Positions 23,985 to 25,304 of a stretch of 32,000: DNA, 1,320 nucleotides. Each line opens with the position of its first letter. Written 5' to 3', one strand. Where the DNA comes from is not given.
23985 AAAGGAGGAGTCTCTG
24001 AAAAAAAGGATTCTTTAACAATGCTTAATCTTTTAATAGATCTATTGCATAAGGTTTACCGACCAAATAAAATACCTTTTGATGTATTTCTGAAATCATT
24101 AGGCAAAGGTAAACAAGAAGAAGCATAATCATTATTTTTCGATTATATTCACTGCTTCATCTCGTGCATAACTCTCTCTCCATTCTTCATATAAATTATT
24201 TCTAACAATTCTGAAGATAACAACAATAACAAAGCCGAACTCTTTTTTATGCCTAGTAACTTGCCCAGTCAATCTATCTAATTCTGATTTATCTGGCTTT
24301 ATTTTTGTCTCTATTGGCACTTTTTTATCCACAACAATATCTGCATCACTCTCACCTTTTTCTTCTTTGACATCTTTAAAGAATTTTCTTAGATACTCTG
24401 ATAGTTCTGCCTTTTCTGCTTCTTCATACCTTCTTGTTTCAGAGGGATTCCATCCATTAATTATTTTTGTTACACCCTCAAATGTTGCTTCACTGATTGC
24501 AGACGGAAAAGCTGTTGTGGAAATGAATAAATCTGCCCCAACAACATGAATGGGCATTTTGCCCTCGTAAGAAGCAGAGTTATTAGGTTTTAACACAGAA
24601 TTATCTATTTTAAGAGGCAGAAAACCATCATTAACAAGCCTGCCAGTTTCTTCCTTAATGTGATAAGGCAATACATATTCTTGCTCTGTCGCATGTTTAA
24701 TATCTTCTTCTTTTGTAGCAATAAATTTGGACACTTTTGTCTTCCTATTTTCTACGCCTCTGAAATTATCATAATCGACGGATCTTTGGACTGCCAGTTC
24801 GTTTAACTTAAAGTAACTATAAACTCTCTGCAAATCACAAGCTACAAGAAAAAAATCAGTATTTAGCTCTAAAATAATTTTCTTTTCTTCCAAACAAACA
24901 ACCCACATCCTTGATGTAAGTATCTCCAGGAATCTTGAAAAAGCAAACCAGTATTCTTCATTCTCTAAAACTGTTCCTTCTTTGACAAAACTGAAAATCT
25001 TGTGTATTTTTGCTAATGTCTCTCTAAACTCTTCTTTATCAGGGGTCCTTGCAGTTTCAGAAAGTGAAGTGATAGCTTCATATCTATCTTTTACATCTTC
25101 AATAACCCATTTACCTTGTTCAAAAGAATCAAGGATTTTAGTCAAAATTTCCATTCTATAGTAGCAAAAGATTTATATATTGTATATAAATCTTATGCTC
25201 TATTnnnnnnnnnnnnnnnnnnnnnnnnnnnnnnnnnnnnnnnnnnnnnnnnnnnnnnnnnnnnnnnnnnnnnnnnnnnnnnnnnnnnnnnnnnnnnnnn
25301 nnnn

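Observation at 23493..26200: Orphan three-gene island: HEPN-like Rx4H protein, novel-N-domain PD-(D/E)xK nuclease and a 331-aa unknown (candidate undescribed defence/toxin system)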

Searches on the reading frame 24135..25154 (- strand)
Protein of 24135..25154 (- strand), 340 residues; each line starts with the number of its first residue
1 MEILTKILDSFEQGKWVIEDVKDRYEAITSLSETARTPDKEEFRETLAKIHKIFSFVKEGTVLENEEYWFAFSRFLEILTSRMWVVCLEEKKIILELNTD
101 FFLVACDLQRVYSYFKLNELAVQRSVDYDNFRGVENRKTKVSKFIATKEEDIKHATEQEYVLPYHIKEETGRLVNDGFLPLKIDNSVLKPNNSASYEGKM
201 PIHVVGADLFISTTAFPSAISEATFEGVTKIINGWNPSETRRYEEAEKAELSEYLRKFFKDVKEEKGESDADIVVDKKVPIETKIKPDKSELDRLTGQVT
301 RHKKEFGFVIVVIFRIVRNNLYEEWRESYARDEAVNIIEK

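Call 4: search_protein_families(library=pfam, proteins=[window:24135-25154:-], max_evalue=1)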
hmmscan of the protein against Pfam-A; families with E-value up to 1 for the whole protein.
window:24135-25154:- (340 aa): 0 families

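Call 5: search_protein_families(library=padloc, proteins=[window:24135-25154:-], max_evalue=1)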
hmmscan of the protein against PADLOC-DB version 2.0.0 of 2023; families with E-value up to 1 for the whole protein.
window:24135-25154:- (340 aa): 0 families

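Call 6: search_protein_families(library=ncbifam, proteins=[window:24135-25154:-], max_evalue=1)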
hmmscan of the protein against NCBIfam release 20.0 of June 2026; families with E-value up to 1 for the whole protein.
window:24135-25154:- (340 aa): 1 family
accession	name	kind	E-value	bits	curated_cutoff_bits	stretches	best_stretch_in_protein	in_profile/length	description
NF033832.1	sce7726_fam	subfamily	0.018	14.9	70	1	257-313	25-81/184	sce7726 family protein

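Call 11: find_homologous_proteins(query=window:24135-25154:-, max_evalue=0.01)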
Query window:24135-25154:- (340 aa): 3 proteins with E <= 0.01 among 2773 candidates.
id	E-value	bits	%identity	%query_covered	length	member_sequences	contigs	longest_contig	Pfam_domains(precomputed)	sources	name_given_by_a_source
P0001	1.4e-219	746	100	100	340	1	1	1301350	-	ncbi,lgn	-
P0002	2.6e-117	410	54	100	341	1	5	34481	-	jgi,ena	-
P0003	2.0e-112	394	53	100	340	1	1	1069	-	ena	-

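Call 13: find_encoding_contigs(protein=P0002, flank=10000, max_places=6)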
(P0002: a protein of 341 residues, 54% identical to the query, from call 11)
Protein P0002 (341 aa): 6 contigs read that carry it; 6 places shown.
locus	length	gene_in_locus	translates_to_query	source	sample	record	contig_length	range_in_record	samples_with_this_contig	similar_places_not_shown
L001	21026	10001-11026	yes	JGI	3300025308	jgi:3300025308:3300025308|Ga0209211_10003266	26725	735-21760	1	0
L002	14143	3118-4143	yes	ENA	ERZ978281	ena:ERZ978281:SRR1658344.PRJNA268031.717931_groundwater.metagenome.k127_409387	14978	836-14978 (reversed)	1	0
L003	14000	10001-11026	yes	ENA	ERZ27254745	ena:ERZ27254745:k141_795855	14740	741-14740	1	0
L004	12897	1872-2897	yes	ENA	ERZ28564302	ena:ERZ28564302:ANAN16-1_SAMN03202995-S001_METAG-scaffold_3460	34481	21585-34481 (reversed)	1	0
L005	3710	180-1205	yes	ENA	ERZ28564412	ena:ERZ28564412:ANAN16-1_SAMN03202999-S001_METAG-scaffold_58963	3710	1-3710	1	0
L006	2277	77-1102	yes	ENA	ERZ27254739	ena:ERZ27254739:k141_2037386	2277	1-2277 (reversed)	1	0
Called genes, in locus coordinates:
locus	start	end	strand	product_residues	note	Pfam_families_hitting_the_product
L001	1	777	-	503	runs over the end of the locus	?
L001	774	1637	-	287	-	-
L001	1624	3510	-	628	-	PF00176:SNF2-rel_dom, PF00270:DEAD (weak), PF04851:ResIII, PF00271:Helicase_C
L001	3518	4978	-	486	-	PF11074:DUF2779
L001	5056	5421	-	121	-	-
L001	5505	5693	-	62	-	-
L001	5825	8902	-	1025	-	PF26593:TraC-like, PF01935:DUF87, PF19044:P-loop_TraG, PF12846:AAA_10 (weak)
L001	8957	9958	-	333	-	-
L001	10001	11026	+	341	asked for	-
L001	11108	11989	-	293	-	PF19590:TrbL_3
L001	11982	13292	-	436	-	-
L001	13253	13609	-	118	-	PF04956:TrbC (weak), PF18895:T4SS_pilin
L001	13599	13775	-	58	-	-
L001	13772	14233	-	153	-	-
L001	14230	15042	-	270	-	-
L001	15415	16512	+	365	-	-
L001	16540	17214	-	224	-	PF13489:Methyltransf_23 (weak), PF08241:Methyltransf_11, PF13649:Methyltransf_25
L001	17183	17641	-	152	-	-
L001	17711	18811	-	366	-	-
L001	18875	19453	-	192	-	-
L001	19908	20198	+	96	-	-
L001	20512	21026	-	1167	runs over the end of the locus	PF02463:SMC_N, PF13304:AAA_21 (faint), PF13476:AAA_23, PF06470:SMC_hinge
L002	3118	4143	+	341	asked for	-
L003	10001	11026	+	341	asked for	-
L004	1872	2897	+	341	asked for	-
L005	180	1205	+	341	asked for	-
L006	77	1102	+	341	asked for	-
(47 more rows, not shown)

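Call 14: find_encoding_contigs(protein=P0001, flank=10000, max_places=3)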
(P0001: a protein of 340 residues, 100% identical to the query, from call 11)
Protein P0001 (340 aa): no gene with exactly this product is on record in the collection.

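Call 22: find_related_loci(query=A1, collection=genome_contigs, flank=10000)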
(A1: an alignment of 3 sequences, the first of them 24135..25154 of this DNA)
Query A1 (340 aa) in genome_contigs; peptide patterns used: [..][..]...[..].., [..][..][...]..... (x = any residue, [..] = any of these).
215 stretches matched a pattern, but none encodes a relative of the query by tblastn (E <= 1e-3).
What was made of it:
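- Tried and rejected: The A1 scan found nothing (call 22).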

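Call 27: predict_structure(alignment_id=A1)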
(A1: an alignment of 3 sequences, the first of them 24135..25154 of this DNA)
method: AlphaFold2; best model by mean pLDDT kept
length: 340 residues; sequences in the alignment: 3
mean_pLDDT: 42.7   pTM: 0.40
mean pLDDT of the five models: 42.7, 41.6, 38.5, 37.9, 36.5
residues with pLDDT >= 90: 0; 70-90: 34; 50-70: 96; < 50: 210
segments of 3 or more residues with pLDDT < 50: 117-169, 176-183, 198-340
pLDDT, mean of each block of 10 residues (from residue 1): 79 70 61 60 81 71 61 66 60 55 58 49 29 23 28 32 40 48 50 52 35 26 23 24 26 26 24 18 26 31 30 30 35 23
secondary structure, 60 per line:
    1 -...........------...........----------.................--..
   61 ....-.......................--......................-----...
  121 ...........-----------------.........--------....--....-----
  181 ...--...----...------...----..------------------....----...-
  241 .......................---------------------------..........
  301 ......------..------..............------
elements in order: H2-12 H19-29 H40-56 H59-64 H66-88 H91-112 H118-131 H149-157 E166-169 E172-175 E181-183 E186-188 E193-195 E202-204 H229-232 H241-263 H291-306 H321-334
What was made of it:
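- Tried and rejected: AF2 of B with a 3-sequence alignment gave pLDDT 42.7 and was unusable (call 27).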

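Call 28: search_solved_structures(query=A1, max_evalue=10)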
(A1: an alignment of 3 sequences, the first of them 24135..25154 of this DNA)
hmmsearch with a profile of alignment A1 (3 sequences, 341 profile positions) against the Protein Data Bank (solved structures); distinct sequences matched with E-value up to 10: 6.
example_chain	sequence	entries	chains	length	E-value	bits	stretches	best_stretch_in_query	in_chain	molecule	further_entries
3qli_A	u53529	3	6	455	0.75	11.9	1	90-166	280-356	Coenzyme A transferase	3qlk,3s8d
4n8i_A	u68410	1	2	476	0.82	11.8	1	90-166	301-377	4-hydroxybutyrate coenzyme A transferase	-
4n8h_A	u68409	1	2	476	0.82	11.8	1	90-166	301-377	4-hydroxybutyrate coenzyme A transferase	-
4n8j_A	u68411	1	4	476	0.82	11.8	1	90-166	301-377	Putative 4-hydroxybutyrate coenzyme A transferase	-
4n8k_A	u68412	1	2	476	0.82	11.8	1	90-166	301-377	Putative 4-hydroxybutyrate coenzyme A transferase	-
4n8l_A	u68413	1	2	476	0.83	11.7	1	90-166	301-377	Putative 4-hydroxybutyrate coenzyme A transferase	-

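Call 35: search_protein_families(library=ncbifam, proteins=[L001:20515-21024:-, L001:5828-8902:-, L001:1627-3510:-, L001:3521-4978:-, L001:777-1637:-, L001:4-777:-, L001:17714-18811:-, L001:15415-16509:+, L001:18878-19453:-, L001:11985-13292:-], max_evalue=0.001)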
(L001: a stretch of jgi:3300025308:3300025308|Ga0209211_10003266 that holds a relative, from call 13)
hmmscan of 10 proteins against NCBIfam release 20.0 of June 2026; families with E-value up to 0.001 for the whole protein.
L001:20515-21024:- (170 aa): 40 families (the best 25 are shown)
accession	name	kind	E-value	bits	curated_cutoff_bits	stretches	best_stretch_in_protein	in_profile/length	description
TIGR02169.1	SMC_prok_A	equivalog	6.8e-59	199.6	729.4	1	2-170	998-1165/1165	chromosome segregation protein SMC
TIGR02168.1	SMC_prok_B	equivalog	7.5e-55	186.2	567.35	1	7-170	1018-1181/1181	chromosome segregation protein SMC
NF045487.1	ASRP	equivalog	4e-09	35.6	300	1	2-140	450-589/593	archaea-specific SMC-related protein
NF007601.2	PRK10247.1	equivalog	6.1e-09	35.6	292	1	77-151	128-200/204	iron efflux ABC transporter ATP-binding subunit FetA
NF002244.0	PRK01156.1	equivalog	3.1e-08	32.2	847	1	77-166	798-892/895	DNA double-strand break repair ATPase Rad50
TIGR02857.1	CydD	equivalog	1.4e-07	30.8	435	1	79-152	457-526/529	thiol reductant ABC exporter subunit CydD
NF000355.4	ribo_prot_ABC_F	equivalog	1.8e-07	30.4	380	1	7-151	41-183/499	ribosomal protection-like ABC-F family protein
NF010167.0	PRK13648.1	subfamily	1.3e-06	28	241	1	79-161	141-219/269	energy-coupling factor transporter ATPase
NF010063.0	PRK13541.1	equivalog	2.8e-06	27.3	200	1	4-152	36-192/195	cytochrome c biogenesis protein CcmA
TIGR03608.1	L_ocin_972_ABC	subfamily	4.2e-06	26.4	254.85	1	76-150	130-201/206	putative bacteriocin export ABC transporter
NF041034.1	Rad50_Sulf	equivalog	6e-06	24.4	1000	1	71-158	770-858/872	DNA double-strand break repair ATPase Rad50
NF010061.0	PRK13538.1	equivalog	7.7e-06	25.5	195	1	68-152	121-201/211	cytochrome c biogenesis heme-transporting ATPase CcmA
NF045998.1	cleave_ABC_plasm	equivalog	7.8e-06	24.4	500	1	77-148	599-666/673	Mbov_0121 family peptidase domain-containing ABC transporter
TIGR04521.1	ECF_ATPase_2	equivalog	8.3e-06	25.1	330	1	80-142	144-204/279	energy-coupling factor transporter ATPase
TIGR04520.1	ECF_ATPase_1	equivalog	1e-05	25.1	315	1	75-152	131-206/269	energy-coupling factor transporter ATPase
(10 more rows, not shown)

L001:5828-8902:- (1025 aa): 11 families
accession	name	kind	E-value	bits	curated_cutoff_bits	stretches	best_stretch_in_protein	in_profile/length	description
NF045975.1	VirB4_plasma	equivalog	2.1e-101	340.1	590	1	6-827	4-893/894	Mbov_0397 family ICE element conjugal transfer ATPase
NF045971.1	conju_CD1110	equivalog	1e-98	331.5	325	1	113-810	26-729/752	VirB4-like conjugal transfer ATPase, CD1110 family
TIGR02746.1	TraC-F-type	equivalog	3.7e-47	160.7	567.05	1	361-807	284-748/800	type IV secretion system protein TraC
TIGR00929.1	VirB4_CagE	subfamily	1.3e-33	116.3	643.1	1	112-812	32-740/792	VirB4 family type IV secretion/conjugal transfer ATPase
TIGR03783.1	Bac_Flav_CT_G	subfamily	6.8e-19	67.2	261.55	1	475-799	415-760/829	TraG family conjugative transposon ATPase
NF010447.0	PRK13873.1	equivalog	8.2e-11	40.5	1020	1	584-797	506-728/815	conjugal transfer protein TrbE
NF052333.1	ATPase_TcpF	exception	1.4e-10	39.7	1100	2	213-591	167-559/813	conjugal transfer ATPase TcpF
NF053655.1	CedD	equivalog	1.1e-09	37.5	600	2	504-573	226-291/527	DNA-translocating ATPase CedD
NF010473.0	PRK13898.1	equivalog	8.5e-09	34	1050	1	393-798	336-733/801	type IV secretion system ATPase VirB4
NF010466.0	PRK13891.1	subfamily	3.2e-05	22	1322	1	654-778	632-758/852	conjugal transfer protein TrbE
NF010404.0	PRK13830.1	subfamily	0.00046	18.1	810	1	672-759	616-704/818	conjugal transfer protein TrbE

L001:1627-3510:- (628 aa): 19 families
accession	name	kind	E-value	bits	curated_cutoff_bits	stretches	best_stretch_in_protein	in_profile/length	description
NF038318.1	DISARM_DrmD_b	equivalog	9.6e-92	308.5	950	2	50-452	22-448/868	DISARM system SNF2-like helicase DrmD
NF038317.1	DISARM_DrmD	equivalog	2e-86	291.3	610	1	60-603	110-699/1021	DISARM system SNF2-like helicase DrmD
NF041062.1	DpdE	equivalog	3.5e-64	217.3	500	2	55-226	151-316/1048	protein DpdE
NF003426.0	PRK04914.1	equivalog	3.5e-63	214.2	576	1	15-558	111-639/959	RNA polymerase-associated protein RapA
NF042964.1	phospholipD_antiphage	equivalog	7.7e-44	150.2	1100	2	281-587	569-868/895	phospholipase D-like domain-containing anti-phage protein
NF058637.1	helic_SCO1167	equivalog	8.6e-40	136.6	1200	2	72-292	486-712/932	SCO1167/SCO6262 family helicase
NF053675.1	pilus_reg_Snf2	equivalog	1.7e-34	119.2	1100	2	68-279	597-799/1029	pilus expression-regulating Snf2 family helicase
NF041790.1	anti-phage_ZorD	equivalog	3.8e-26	91.3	1500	2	169-289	725-852/1035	type I Zorya anti-phage system protein ZorD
NF010337.0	PRK13766.1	equivalog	1.6e-14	53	610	1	359-533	302-488/781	Hef nuclease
NF008744.0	PRK11776.1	equivalog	2.7e-09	36.1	524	1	397-514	223-340/460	ATP-dependent RNA helicase DbpA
NF008394.0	PRK11192.1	equivalog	4.2e-07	29.1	507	1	407-513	237-344/441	ATP-dependent RNA helicase SrmB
NF053636.1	DDHlcsCsdAPsy1082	equivalog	1.5e-06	27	890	1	407-525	233-350/512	DEAD/DEAH box helicase CsdA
NF053631.1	RNA_helic_CshA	equivalog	1.6e-06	27.2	646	1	396-512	217-333/434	degradosome RNA helicase CshA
NF053711.1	RNA_heli_RhlE1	exception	2.1e-06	26.8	750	1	405-514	232-342/434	RNA helicase RhlE1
NF002340.1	PRK01297.1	equivalog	2.3e-06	26.7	564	1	406-513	238-346/372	ATP-dependent RNA helicase RhlB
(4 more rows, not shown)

L001:3521-4978:- (486 aa): 1 family
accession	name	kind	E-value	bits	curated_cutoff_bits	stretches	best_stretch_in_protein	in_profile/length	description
NF045869.1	UU173_fam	subfamily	1.5e-12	47.3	225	1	273-484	395-648/650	UU173 family protein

L001:777-1637:- (287 aa): 0 families

L001:4-777:- (258 aa): 0 families

L001:17714-18811:- (366 aa): 0 families

L001:15415-16509:+ (365 aa): 0 families

L001:18878-19453:- (192 aa): 0 families

L001:11985-13292:- (436 aa): 0 families
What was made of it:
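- L001: TrbL | B, C | VirB4, then a DrmD-like SNF2 helicase and a DUF2779-family protein (calls 13, 35).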

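Call 36: search_protein_representatives(alignment_id=A1)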
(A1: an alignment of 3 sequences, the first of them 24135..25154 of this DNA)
Query: 3 sequences, 341 profile positions. Proteins with E-value up to 0.001 (for the whole library): 333; up to 1e-10: 104; up to 1e-30: 4. The best 150 are listed.
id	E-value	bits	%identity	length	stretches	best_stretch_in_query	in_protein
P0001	4.8e-190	647.1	-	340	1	2-341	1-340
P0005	8.3e-78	278.1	-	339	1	1-341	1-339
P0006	7.5e-70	252.0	-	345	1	4-341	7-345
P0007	8.6e-58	212.3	-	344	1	20-341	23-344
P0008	5.0e-28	114.4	-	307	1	221-319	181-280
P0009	5.2e-28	114.4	-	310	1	212-341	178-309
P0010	1.1e-27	113.3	-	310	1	213-341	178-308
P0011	4.3e-26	108.1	-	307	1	213-340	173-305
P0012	9.1e-26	107.0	-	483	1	223-329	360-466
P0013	5.9e-25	104.3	-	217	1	219-341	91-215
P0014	9.4e-25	103.7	-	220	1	224-331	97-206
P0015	2.0e-24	102.6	-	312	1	220-339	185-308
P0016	3.2e-22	95.4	-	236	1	224-331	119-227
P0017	3.0e-21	92.1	-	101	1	234-330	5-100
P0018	3.9e-21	91.8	-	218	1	158-331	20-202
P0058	1.3e-16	77.0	-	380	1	21-201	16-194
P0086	8.6e-14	67.6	-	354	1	222-335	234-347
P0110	1.4e-10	57.1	-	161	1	226-326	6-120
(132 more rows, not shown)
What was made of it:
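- Closest known: PD-. Different: The signature W-x-P…EE-x-YK…D-I-L-V….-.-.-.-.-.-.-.…DRL-x-GQ defines its own family of more than 300 clusters at 50% identity (call 36).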

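Call 44: find_homologous_proteins(query=A3, max_evalue=0.001)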
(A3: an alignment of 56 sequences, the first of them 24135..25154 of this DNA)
Query A3 (56 sequences) (340 aa, profile of the alignment): 9 proteins with E <= 0.001 among 6599 candidates.
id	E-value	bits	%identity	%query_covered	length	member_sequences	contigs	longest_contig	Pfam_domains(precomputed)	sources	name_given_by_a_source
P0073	3.7e-41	158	32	31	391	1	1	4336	PF02037.34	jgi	jgi:hypothetical protein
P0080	1.3e-40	156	33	34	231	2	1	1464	-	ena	-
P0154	1.4e-40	156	36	35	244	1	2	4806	PF02037.34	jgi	-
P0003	1.4e-38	150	53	100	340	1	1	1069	-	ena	-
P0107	1.8e-38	149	32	28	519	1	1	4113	PF02037.34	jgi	jgi:hypothetical protein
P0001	5.4e-38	148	100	100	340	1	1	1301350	-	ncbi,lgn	-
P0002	1.6e-37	146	54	100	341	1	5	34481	-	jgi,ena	-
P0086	3.1e-37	145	32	32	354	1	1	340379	PF02037.34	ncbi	ncbi:MAG: hypothetical protein AB9819_00615 [Methanomassiliicoccales archaeon]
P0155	2.5e-35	139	29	34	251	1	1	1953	-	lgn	-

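Call 46: find_encoding_contigs(protein=P0005, flank=8000, max_places=4)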
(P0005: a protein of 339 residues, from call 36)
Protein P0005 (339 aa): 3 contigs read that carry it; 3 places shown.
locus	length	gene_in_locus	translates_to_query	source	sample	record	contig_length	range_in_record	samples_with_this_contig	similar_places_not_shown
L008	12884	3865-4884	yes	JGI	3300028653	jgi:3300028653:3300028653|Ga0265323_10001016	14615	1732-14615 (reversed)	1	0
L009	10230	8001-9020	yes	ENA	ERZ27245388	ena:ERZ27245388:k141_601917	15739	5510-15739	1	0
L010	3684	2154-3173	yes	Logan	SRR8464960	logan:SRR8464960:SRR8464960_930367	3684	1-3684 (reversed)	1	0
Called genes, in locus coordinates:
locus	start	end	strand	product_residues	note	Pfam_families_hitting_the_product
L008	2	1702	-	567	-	?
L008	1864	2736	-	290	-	-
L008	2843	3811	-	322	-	-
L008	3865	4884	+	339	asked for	-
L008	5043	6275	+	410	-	PF02661:Fic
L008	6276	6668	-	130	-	PF06803:DUF1232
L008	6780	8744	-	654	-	PF00270:DEAD (faint), PF04851:ResIII, PF17757:UvrB_inter, PF27431:UvrB_3rd, PF00271:Helicase_C, PF12344:UvrB, PF02151:UVR (weak)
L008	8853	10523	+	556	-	PF06271:RDD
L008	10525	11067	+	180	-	-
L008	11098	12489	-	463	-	PF00270:DEAD, PF04851:ResIII (weak), PF00271:Helicase_C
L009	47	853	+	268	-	PF08696:Dna2, PF12705:PDDEXK_1, PF01930:Cas_Cas4 (weak)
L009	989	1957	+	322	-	PF10543:ORF6N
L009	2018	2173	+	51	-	PF26688:RHH_12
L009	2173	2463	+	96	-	-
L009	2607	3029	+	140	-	-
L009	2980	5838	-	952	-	PF00005:ABC_tran (faint), PF02463:SMC_N (faint), PF13191:AAA_16 (faint), PF13401:AAA_22 (faint), PF13555:AAA_29 (faint), PF20703:nSTAND1 (faint), PF17760:UvrA_inter, PF17755:UvrA_DNA-bind, +1 more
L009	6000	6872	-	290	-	-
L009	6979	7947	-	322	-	-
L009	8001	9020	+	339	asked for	-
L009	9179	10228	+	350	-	?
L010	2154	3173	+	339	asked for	-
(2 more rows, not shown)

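Call 47: find_encoding_contigs(protein=P0006, flank=8000, max_places=4)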
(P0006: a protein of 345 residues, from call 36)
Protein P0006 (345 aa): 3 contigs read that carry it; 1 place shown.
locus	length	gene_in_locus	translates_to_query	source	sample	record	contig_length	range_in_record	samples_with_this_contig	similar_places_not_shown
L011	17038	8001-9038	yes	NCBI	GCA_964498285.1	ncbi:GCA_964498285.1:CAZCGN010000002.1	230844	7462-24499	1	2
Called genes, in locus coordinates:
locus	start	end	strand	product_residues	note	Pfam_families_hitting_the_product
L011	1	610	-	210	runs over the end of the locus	-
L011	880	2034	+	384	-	PF12705:PDDEXK_1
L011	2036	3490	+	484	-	PF12161:HsdM_N, PF02384:N6_Mtase, PF07669:Eco57I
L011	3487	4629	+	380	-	PF01420:Methylase_S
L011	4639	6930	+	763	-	PF04313:HSDR_N (faint), PF00270:DEAD, PF04851:ResIII, PF18766:SWI2_SNF2, PF00271:Helicase_C (weak), PF08463:EcoEI_R_C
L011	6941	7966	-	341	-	-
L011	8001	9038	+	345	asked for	-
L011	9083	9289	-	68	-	-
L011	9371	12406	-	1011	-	PF26593:TraC-like (weak), PF11130:TraC_F_IV (faint), PF01935:DUF87, PF12846:AAA_10, PF19044:P-loop_TraG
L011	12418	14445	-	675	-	-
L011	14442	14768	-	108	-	PF04956:TrbC (weak), PF18895:T4SS_pilin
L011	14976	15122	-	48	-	-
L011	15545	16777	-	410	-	PF00070:Pyr_redox (faint), PF13450:NAD_binding_8 (faint), PF13454:NAD_binding_9, PF13738:Pyr_redox_3, PF07992:Pyr_redox_2, PF13434:Lys_Orn_oxgnase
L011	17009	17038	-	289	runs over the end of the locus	PF00459:Inositol_P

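Call 48: find_encoding_contigs(protein=P0007, flank=8000, max_places=4)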
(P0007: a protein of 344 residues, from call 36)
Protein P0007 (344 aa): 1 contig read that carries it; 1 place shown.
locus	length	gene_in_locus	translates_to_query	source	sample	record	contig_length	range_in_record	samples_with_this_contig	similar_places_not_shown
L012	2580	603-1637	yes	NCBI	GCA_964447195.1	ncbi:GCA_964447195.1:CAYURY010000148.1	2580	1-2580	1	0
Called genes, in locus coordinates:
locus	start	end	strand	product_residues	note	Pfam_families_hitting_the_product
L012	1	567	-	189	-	?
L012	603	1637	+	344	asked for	-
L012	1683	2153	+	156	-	-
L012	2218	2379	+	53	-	-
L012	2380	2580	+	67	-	?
